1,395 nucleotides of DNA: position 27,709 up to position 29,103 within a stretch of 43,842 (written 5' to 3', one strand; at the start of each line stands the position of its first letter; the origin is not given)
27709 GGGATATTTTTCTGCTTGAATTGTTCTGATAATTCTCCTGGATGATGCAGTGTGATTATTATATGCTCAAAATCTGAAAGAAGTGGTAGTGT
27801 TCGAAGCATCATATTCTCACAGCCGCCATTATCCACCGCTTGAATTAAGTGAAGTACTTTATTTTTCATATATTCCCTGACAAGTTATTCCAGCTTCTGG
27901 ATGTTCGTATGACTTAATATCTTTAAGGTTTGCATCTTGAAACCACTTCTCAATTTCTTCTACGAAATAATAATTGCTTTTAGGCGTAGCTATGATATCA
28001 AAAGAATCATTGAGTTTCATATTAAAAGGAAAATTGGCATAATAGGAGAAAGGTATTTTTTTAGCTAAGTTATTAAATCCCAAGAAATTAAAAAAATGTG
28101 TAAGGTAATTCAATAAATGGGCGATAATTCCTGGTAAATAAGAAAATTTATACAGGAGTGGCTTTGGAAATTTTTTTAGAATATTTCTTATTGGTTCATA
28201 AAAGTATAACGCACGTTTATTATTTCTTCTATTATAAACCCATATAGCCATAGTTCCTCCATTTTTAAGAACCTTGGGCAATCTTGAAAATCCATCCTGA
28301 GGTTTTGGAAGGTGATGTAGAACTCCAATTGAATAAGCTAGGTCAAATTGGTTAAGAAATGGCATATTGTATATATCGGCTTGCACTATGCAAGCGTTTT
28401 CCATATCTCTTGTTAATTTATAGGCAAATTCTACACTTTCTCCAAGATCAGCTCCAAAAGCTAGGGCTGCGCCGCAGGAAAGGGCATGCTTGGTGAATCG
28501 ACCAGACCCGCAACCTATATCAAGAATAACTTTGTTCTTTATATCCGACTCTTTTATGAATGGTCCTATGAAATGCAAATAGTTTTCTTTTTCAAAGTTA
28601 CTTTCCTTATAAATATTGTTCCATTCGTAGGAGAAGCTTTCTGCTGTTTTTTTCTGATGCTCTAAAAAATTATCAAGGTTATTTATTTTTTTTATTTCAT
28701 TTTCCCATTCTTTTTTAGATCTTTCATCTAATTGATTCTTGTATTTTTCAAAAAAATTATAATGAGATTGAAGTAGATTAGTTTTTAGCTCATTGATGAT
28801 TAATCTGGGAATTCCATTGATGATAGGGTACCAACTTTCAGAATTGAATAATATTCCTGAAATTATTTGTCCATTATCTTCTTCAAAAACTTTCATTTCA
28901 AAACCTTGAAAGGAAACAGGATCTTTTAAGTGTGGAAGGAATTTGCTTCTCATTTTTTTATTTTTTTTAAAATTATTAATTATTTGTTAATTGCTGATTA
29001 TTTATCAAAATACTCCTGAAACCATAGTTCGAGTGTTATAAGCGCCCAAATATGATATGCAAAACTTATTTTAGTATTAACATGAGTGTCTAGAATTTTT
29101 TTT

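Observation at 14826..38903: Hyper-modifying glycan island: nine SAM-methyltransferases interleaved with six glycosyltransferases, an amidotransferase and a carbamoyltransferase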

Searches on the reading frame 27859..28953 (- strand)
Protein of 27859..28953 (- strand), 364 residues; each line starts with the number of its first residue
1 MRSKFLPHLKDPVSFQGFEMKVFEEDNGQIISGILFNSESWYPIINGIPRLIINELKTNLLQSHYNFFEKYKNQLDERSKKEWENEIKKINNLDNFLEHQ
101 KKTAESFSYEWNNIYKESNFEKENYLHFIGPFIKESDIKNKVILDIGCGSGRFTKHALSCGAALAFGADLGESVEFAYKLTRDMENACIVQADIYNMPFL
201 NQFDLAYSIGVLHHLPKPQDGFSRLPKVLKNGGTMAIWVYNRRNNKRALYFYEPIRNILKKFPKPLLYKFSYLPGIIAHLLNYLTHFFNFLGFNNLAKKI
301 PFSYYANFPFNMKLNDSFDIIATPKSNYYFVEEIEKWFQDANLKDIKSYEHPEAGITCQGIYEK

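Call 4: search_protein_families(library=pfam, proteins=[window:27859-28953:-], max_evalue=0.01)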
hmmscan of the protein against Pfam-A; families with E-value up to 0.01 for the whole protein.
window:27859-28953:- (364 aa): 9 families
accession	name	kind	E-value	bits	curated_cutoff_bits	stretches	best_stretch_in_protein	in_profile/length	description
PF08241.18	Methyltransf_11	-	3.1e-15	57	21.2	1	144-237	1-95/95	Methyltransferase domain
PF13649.12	Methyltransf_25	-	8.2e-14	52.5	27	1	143-233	1-97/97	Methyltransferase domain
PF08003.17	Methyltransf_9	-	1.4e-12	47.7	23.8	1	136-236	112-216/315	Protein of unknown function (DUF1698)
PF08242.18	Methyltransf_12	-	2.7e-11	44.5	30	1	144-234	1-97/98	Methyltransferase domain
PF13847.12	Methyltransf_31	-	4.7e-11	43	27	1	139-241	3-113/145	Methyltransferase domain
PF13489.12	Methyltransf_23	-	4.6e-10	39.9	27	1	136-249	19-124/164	Methyltransferase domain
PF01728.25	FtsJ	-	5e-05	23.8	24.1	1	139-203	21-84/181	FtsJ-like methyltransferase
PF02353.26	CMAS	-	0.002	17.9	27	1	142-246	65-173/273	Mycolic acid cyclopropane synthetase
PF05401.17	NodS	-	0.0028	18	24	0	117-215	23-119/201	Nodulation protein S (NodS)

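Call 16: search_protein_families(library=ncbifam, proteins=[window:27859-28953:-], max_evalue=0.001)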
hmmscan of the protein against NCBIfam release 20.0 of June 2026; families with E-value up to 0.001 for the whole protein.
window:27859-28953:- (364 aa): 13 families
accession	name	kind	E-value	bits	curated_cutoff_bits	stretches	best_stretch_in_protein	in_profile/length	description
NF011650.0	PRK15068.1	equivalog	5.8e-13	48.4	209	1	136-235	119-223/324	tRNA 5-methoxyuridine(34)/uridine 5-oxyacetic acid(34) synthase CmoB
TIGR00452.1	TIGR00452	equivalog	6.5e-13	48.2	275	1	136-235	114-217/316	tRNA 5-methoxyuridine(34)/uridine 5-oxyacetic acid(34) synthase CmoB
TIGR02072.1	BioC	equivalog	2.1e-10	40.9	184.95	1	134-237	28-132/244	malonyl-ACP O-methyltransferase BioC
NF045667.1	MTase_DVU1556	equivalog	5.9e-08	32.4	155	1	140-238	23-120/213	DVU_1556 family methyltransferase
TIGR00478.1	tly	subfamily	1.2e-07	31.3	185.8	1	137-195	73-130/228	TlyA family rRNA (cytidine-2'-O)-methyltransferase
TIGR01983.1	UbiG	equivalog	1.1e-06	28.1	102.95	1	128-245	45-159/228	bifunctional 2-polyprenyl-6-hydroxyphenol methylase/3-demethylubiquinol 3-O-methyltransferase UbiG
TIGR01934.1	MenG_MenH_UbiE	subfamily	2.3e-05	23.8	158.35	1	139-294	39-204/223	ubiquinone/menaquinone biosynthesis methyltransferase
NF002463.0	PRK01683.1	equivalog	2.6e-05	23.9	297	1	139-239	31-130/258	trans-aconitate 2-methyltransferase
NF001244.0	PRK00216.1-5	equivalog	2.9e-05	23.5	216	1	139-248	48-164/236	bifunctional demethylmenaquinone methyltransferase/2-methoxy-6-polyprenyl-1,4-benzoquinol methylase UbiE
TIGR04345.1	ovoA_Cterm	equivalog_domain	7.8e-05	22.3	170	0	179-237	110-169/242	putative 4-mercaptohistidine N1-methyltransferase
NF038101.1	Trm112_arch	equivalog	8.5e-05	22.6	77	1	1-53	1-55/59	methytransferase partner Trm112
TIGR04290.1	meth_Rta_06860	hypoth_equivalog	0.00027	20.4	300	1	136-218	46-131/226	TIGR04290 family methyltransferase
NF040539.1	AST_met_ArsM_2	exception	0.00029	20.8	240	0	132-235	51-161/262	putative arsinothricin biosynthesis methyltransferase ArsM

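Call 25: search_solved_structures(query=window:27859-28953:-, max_evalue=0.001)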
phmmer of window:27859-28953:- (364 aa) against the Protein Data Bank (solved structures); distinct sequences matched with E-value up to 0.001: 23.
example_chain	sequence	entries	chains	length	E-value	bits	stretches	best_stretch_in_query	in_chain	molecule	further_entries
7ct8_A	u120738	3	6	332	1.5e-09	40.4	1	136-237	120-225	tRNA U34 carboxymethyltransferase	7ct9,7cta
4qnu_A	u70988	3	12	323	2.6e-09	39.6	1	136-237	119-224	tRNA (mo5U34)-methyltransferase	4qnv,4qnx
3l8d_A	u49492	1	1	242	3.5e-07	32.6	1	98-241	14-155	Methyltransferase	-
3mgg_A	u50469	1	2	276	6.1e-07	31.8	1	143-237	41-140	Methyltransferase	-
6uak_A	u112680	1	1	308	1.1e-06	31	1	138-236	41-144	SAM dependent methyltransferase LahSB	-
4p7c_A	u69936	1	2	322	1.9e-05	26.9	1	136-236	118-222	tRNA (mo5U34)-methyltransferase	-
3ccf_A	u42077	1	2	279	2.2e-05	26.7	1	141-261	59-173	Cyclopropane-fatty-acyl-phospholipid synthase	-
4kdc_A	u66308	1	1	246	4.5e-05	25.7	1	136-264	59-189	3-demethylubiquinone-9 3-methyltransferase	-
5je3_A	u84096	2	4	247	5.2e-05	25.5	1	136-215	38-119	Methyl transferase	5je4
5jdy_A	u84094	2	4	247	5.3e-05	25.4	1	136-215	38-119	Methyl transferase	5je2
5jdz_A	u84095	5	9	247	5.3e-05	25.4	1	136-215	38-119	Methyl transferase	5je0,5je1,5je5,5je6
4kdr_A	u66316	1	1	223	9.9e-05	24.5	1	136-248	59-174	3-demethylubiquinone-9 3-methyltransferase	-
5dpm_A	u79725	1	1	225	0.0001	24.5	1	136-248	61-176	Ubiquinone biosynthesis O-methyltransferase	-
4krh_A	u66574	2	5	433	0.00016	23.9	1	79-244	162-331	Phosphoethanolamine N-methyltransferase 2 | Phospholethanolamine N-methyltransferase 2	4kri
9vkf_A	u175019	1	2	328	0.00021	23.4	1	108-181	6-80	Protein arginine N-methyltransferase 1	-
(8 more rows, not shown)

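Call 71: find_homologous_proteins(query=window:27859-28953:-, max_evalue=0.00001)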
Query window:27859-28953:- (364 aa): 781 proteins with E <= 0.00001 among 3479 candidates; the best 120 are listed.
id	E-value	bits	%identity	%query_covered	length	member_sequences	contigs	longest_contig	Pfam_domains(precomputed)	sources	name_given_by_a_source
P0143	3.8e-248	840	100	100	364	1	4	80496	PF13847.13,PF13489.13,PF08003.18,PF13649.13,PF08241.19,PF08242.19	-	-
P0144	4.1e-198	676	79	100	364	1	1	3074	PF13847.13,PF13489.13,PF08003.18,PF13649.13,PF08241.19,PF08242.19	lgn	-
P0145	3.2e-197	673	78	100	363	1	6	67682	PF13847.13,PF13489.13,PF08003.18,PF13649.13,PF08241.19,PF08242.19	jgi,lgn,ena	-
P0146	5.5e-197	672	78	100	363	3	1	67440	PF13847.13,PF13489.13,PF08003.18,PF13649.13,PF08241.19,PF08242.19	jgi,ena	-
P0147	2.3e-196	670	77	100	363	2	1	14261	PF13847.13,PF13489.13,PF08003.18,PF13649.13,PF08241.19,PF08242.19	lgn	-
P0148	7.4e-196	668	77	100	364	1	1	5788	PF13847.13,PF13489.13,PF08003.18,PF13649.13,PF08241.19,PF08242.19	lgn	-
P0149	4.6e-194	662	78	100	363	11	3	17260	PF13847.13,PF13489.13,PF08003.18,PF13649.13,PF08241.19,PF08242.19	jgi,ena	-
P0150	9.6e-193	658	77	100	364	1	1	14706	PF13847.13,PF13489.13,PF08003.18,PF13649.13,PF08241.19,PF08242.19,PF05401.17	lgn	-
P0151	3.9e-191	653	77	99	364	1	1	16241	PF13847.13,PF13489.13,PF08003.18,PF13649.13,PF08241.19,PF08242.19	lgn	-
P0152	1.1e-188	645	74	100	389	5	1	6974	PF13847.13,PF13489.13,PF08003.18,PF13649.13,PF08241.19,PF08242.19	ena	-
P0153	5.9e-184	629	72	100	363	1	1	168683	PF13847.13,PF13489.13,PF08003.18,PF13649.13,PF08241.19,PF08242.19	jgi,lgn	jgi:2-polyprenyl-3-methyl-5-hydroxy-6-metoxy-1,4-benzoquinol methylase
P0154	7.3e-184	629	71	99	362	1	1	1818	PF13847.13,PF13489.13,PF08003.18,PF13649.13,PF08241.19,PF08242.19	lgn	-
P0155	8.2e-184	629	74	99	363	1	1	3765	PF13847.13,PF13489.13,PF08003.18,PF13649.13,PF01728.26,PF08241.19,PF08242.19,PF05401.17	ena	-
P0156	3.4e-183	627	71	100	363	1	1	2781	PF13847.13,PF13489.13,PF08003.18,PF13649.13,PF08241.19,PF08242.19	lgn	-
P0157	5.3e-182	623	72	100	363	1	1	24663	PF13847.13,PF13489.13,PF08003.18,PF13649.13,PF08241.19,PF08242.19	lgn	-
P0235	4.0e-155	534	61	99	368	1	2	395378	PF13847.13,PF13489.13,PF08003.18,PF13649.13,PF08241.19,PF08242.19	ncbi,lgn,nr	ncbi:MAG TPA: class I SAM-dependent methyltransferase [Candidatus Saccharimonadales bacterium]|nr:cl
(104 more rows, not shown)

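Call 75: find_encoding_contigs(protein=P0235, flank=10000, max_places=1)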
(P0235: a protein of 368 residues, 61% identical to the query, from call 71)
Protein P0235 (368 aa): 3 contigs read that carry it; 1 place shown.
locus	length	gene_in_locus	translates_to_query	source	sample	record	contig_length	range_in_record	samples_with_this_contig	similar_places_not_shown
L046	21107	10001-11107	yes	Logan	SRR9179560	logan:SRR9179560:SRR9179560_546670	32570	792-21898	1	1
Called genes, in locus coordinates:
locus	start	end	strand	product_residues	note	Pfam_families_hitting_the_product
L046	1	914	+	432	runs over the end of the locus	PF03721:UDPG_MGDP_dh_N, PF00984:UDPG_MGDP_dh, PF03720:UDPG_MGDP_dh_C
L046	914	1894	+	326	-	PF00106:adh_short (weak), PF01073:3Beta_HSD, PF01370:Epimerase, PF02719:Polysacc_synt_2, PF04321:RmlD_sub_bind, PF07993:NAD_binding_4 (weak), PF13460:NAD_binding_10, PF16363:GDP_Man_Dehyd, +2 more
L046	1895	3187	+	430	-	PF03446:NAD_binding_2 (weak), PF03721:UDPG_MGDP_dh_N, PF00984:UDPG_MGDP_dh, PF03720:UDPG_MGDP_dh_C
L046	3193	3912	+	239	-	PF00106:adh_short, PF08659:KR (faint), PF13561:adh_short_C2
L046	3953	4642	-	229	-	-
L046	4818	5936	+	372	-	PF13439:Glyco_transf_4, PF13579:Glyco_trans_4_4 (weak), PF20706:GT4-conflict (weak), PF00534:Glycos_transf_1, PF13692:Glyco_trans_1_4, PF13524:Glyco_trans_1_2 (weak)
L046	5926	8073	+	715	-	-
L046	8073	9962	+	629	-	PF13522:GATase_6, PF12481:DUF3700 (weak), PF13537:GATase_7, PF00733:Asn_synthase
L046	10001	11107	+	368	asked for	PF08003:Methyltransf_9, PF13489:Methyltransf_23, PF08241:Methyltransf_11, PF08242:Methyltransf_12, PF13649:Methyltransf_25, PF13847:Methyltransf_31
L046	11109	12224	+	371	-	PF13439:Glyco_transf_4, PF13579:Glyco_trans_4_4, PF00534:Glycos_transf_1, PF13692:Glyco_trans_1_4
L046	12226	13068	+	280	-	PF01209:Ubie_methyltran (faint), PF13489:Methyltransf_23, PF06325:PrmA, PF08003:Methyltransf_9, PF13847:Methyltransf_31, PF08241:Methyltransf_11, PF08242:Methyltransf_12, PF13649:Methyltransf_25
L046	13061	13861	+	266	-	PF00535:Glycos_transf_2, PF10111:Glyco_tranf_2_2, PF13641:Glyco_tranf_2_3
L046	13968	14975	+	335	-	PF00534:Glycos_transf_1, PF13692:Glyco_trans_1_4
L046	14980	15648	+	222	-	PF13489:Methyltransf_23, PF07021:MetW, PF08241:Methyltransf_11 (weak)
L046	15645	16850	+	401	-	PF20706:GT4-conflict, PF00534:Glycos_transf_1, PF13692:Glyco_trans_1_4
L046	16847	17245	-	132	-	PF04138:GtrA_DPMS_TM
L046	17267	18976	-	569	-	-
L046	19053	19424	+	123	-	-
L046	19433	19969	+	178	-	PF07823:CPDase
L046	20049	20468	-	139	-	PF07883:Cupin_2 (weak)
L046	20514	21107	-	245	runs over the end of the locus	PF00535:Glycos_transf_2, PF13641:Glyco_tranf_2_3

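Call 78: predict_structure(alignment_id=A2)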
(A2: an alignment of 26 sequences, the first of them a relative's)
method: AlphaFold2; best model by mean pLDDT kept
length: 364 residues; sequences in the alignment: 26
mean_pLDDT: 86.6   pTM: 0.83
mean pLDDT of the five models: 86.6, 85.0, 83.4, 78.5, 78.2
residues with pLDDT >= 90: 199; 70-90: 128; 50-70: 37; < 50: 0
segments of 3 or more residues with pLDDT < 50: none
pLDDT, mean of each block of 10 residues (from residue 1): 97 97 96 97 97 94 95 96 96 89 74 67 74 92 86 90 95 85 95 94 91 77 94 92 69 76 74 79 87 86 72 70 70 95 95 85 89
secondary structure, 60 per line:
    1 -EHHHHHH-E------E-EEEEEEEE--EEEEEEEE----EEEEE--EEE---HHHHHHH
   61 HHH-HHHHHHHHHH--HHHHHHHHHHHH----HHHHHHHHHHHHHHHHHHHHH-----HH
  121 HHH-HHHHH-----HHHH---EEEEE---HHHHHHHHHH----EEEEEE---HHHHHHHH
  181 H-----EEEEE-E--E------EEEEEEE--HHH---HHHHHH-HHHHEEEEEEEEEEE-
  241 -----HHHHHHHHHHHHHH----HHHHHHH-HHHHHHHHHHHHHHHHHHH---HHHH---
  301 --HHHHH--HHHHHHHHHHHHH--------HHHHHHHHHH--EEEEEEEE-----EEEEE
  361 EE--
elements in order: H3-8 E19-26 E29-36 E41-45 E48-50 H54-63 H65-74 H77-88 H93-113 H119-123 H125-129 H135-138 E142-146 H150-159 E164-169 H173-181 E187-191 E203-209 H218-223 H225-228 E229-239 H246-259 H264-270 H272-290 H294-297 H303-307 H310-322 H331-340 E343-350 E356-362

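Call 80: fold_search(model_id=the predicted structure, library=pdb)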
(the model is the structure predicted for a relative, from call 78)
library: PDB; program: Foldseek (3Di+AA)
matches with E <= 10: 1854; with E <= 0.001: 1153
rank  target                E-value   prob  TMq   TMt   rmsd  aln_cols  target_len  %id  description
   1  5f8c_A                9.7e-10  1.00  0.39  0.40   6.2       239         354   13  Rv2258c-unbound (released 2016-06-29)
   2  9fcu_A                1.2e-09  1.00  0.38  0.61   6.8       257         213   14  CysG(N-16)-H121A mutant in complex with SAH from Kitasatospora cystarginea (released 2024-08-21)
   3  5f8e_C                1.6e-09  1.00  0.42  0.43   6.4       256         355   12  Rv2258c-SAH (released 2016-06-29)
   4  3dtn_A                2.3e-09  1.00  0.39  0.61   5.2       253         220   15  Crystal structure of putative Methyltransferase-MM_2633 from Methanosarcina mazei . (released 2008-09-09)
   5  5f8e_B                3.0e-09  1.00  0.39  0.41   8.0       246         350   14  Rv2258c-SAH (released 2016-06-29)
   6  9fd3                  3.8e-09  1.00  0.39  0.63   6.6       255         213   15  CysG(N-16)-D190N mutant in complex with SAH from Kitasatospora cystarginea (released 2024-08-21)
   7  3mgg_A                4.2e-09  1.00  0.33  0.47   8.0       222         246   18  Crystal Structure of Methyl Transferase from Methanosarcina mazei (released 2010-04-21)
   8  5f8f_B                4.5e-09  1.00  0.39  0.40   7.2       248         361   14  Rv2258c-SFG (released 2016-06-29)
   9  5m58_A                4.5e-09  1.00  0.38  0.56   9.3       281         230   15  Crystal structure of CouO, a C-methyltransferase from Streptomyces rishiriensis (released 2017-02-15)
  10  9fcy_B                5.0e-09  1.00  0.37  0.60   6.9       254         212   15  CysG(N-16)-R21K mutant in complex with SAH from Kitasatospora cystarginea (released 2024-08-21)
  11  5f8e_A                5.4e-09  1.00  0.38  0.39   8.0       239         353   14  Rv2258c-SAH (released 2016-06-29)
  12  9fcq                  5.7e-09  1.00  0.39  0.63   6.7       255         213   15  CysG(N-16)-H122A mutant in complex with SAH from Kitasatospora cystarginea (released 2024-08-21)
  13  9fce_B                6.0e-09  1.00  0.40  0.65   6.6       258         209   14  BelI in complex with SAM from Streptomyces sp. UCK14 (released 2024-08-21)
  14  9g0k_A                6.0e-09  1.00  0.39  0.62   6.9       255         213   16  CysG(N-16) in complex with SAH (metal free, cocrystallization in presence of EDTA) from Kitasatospora cystarginea (released 2024-07-17)
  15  5f8c_B                6.4e-09  1.00  0.39  0.39   8.7       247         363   14  Rv2258c-unbound (released 2016-06-29)
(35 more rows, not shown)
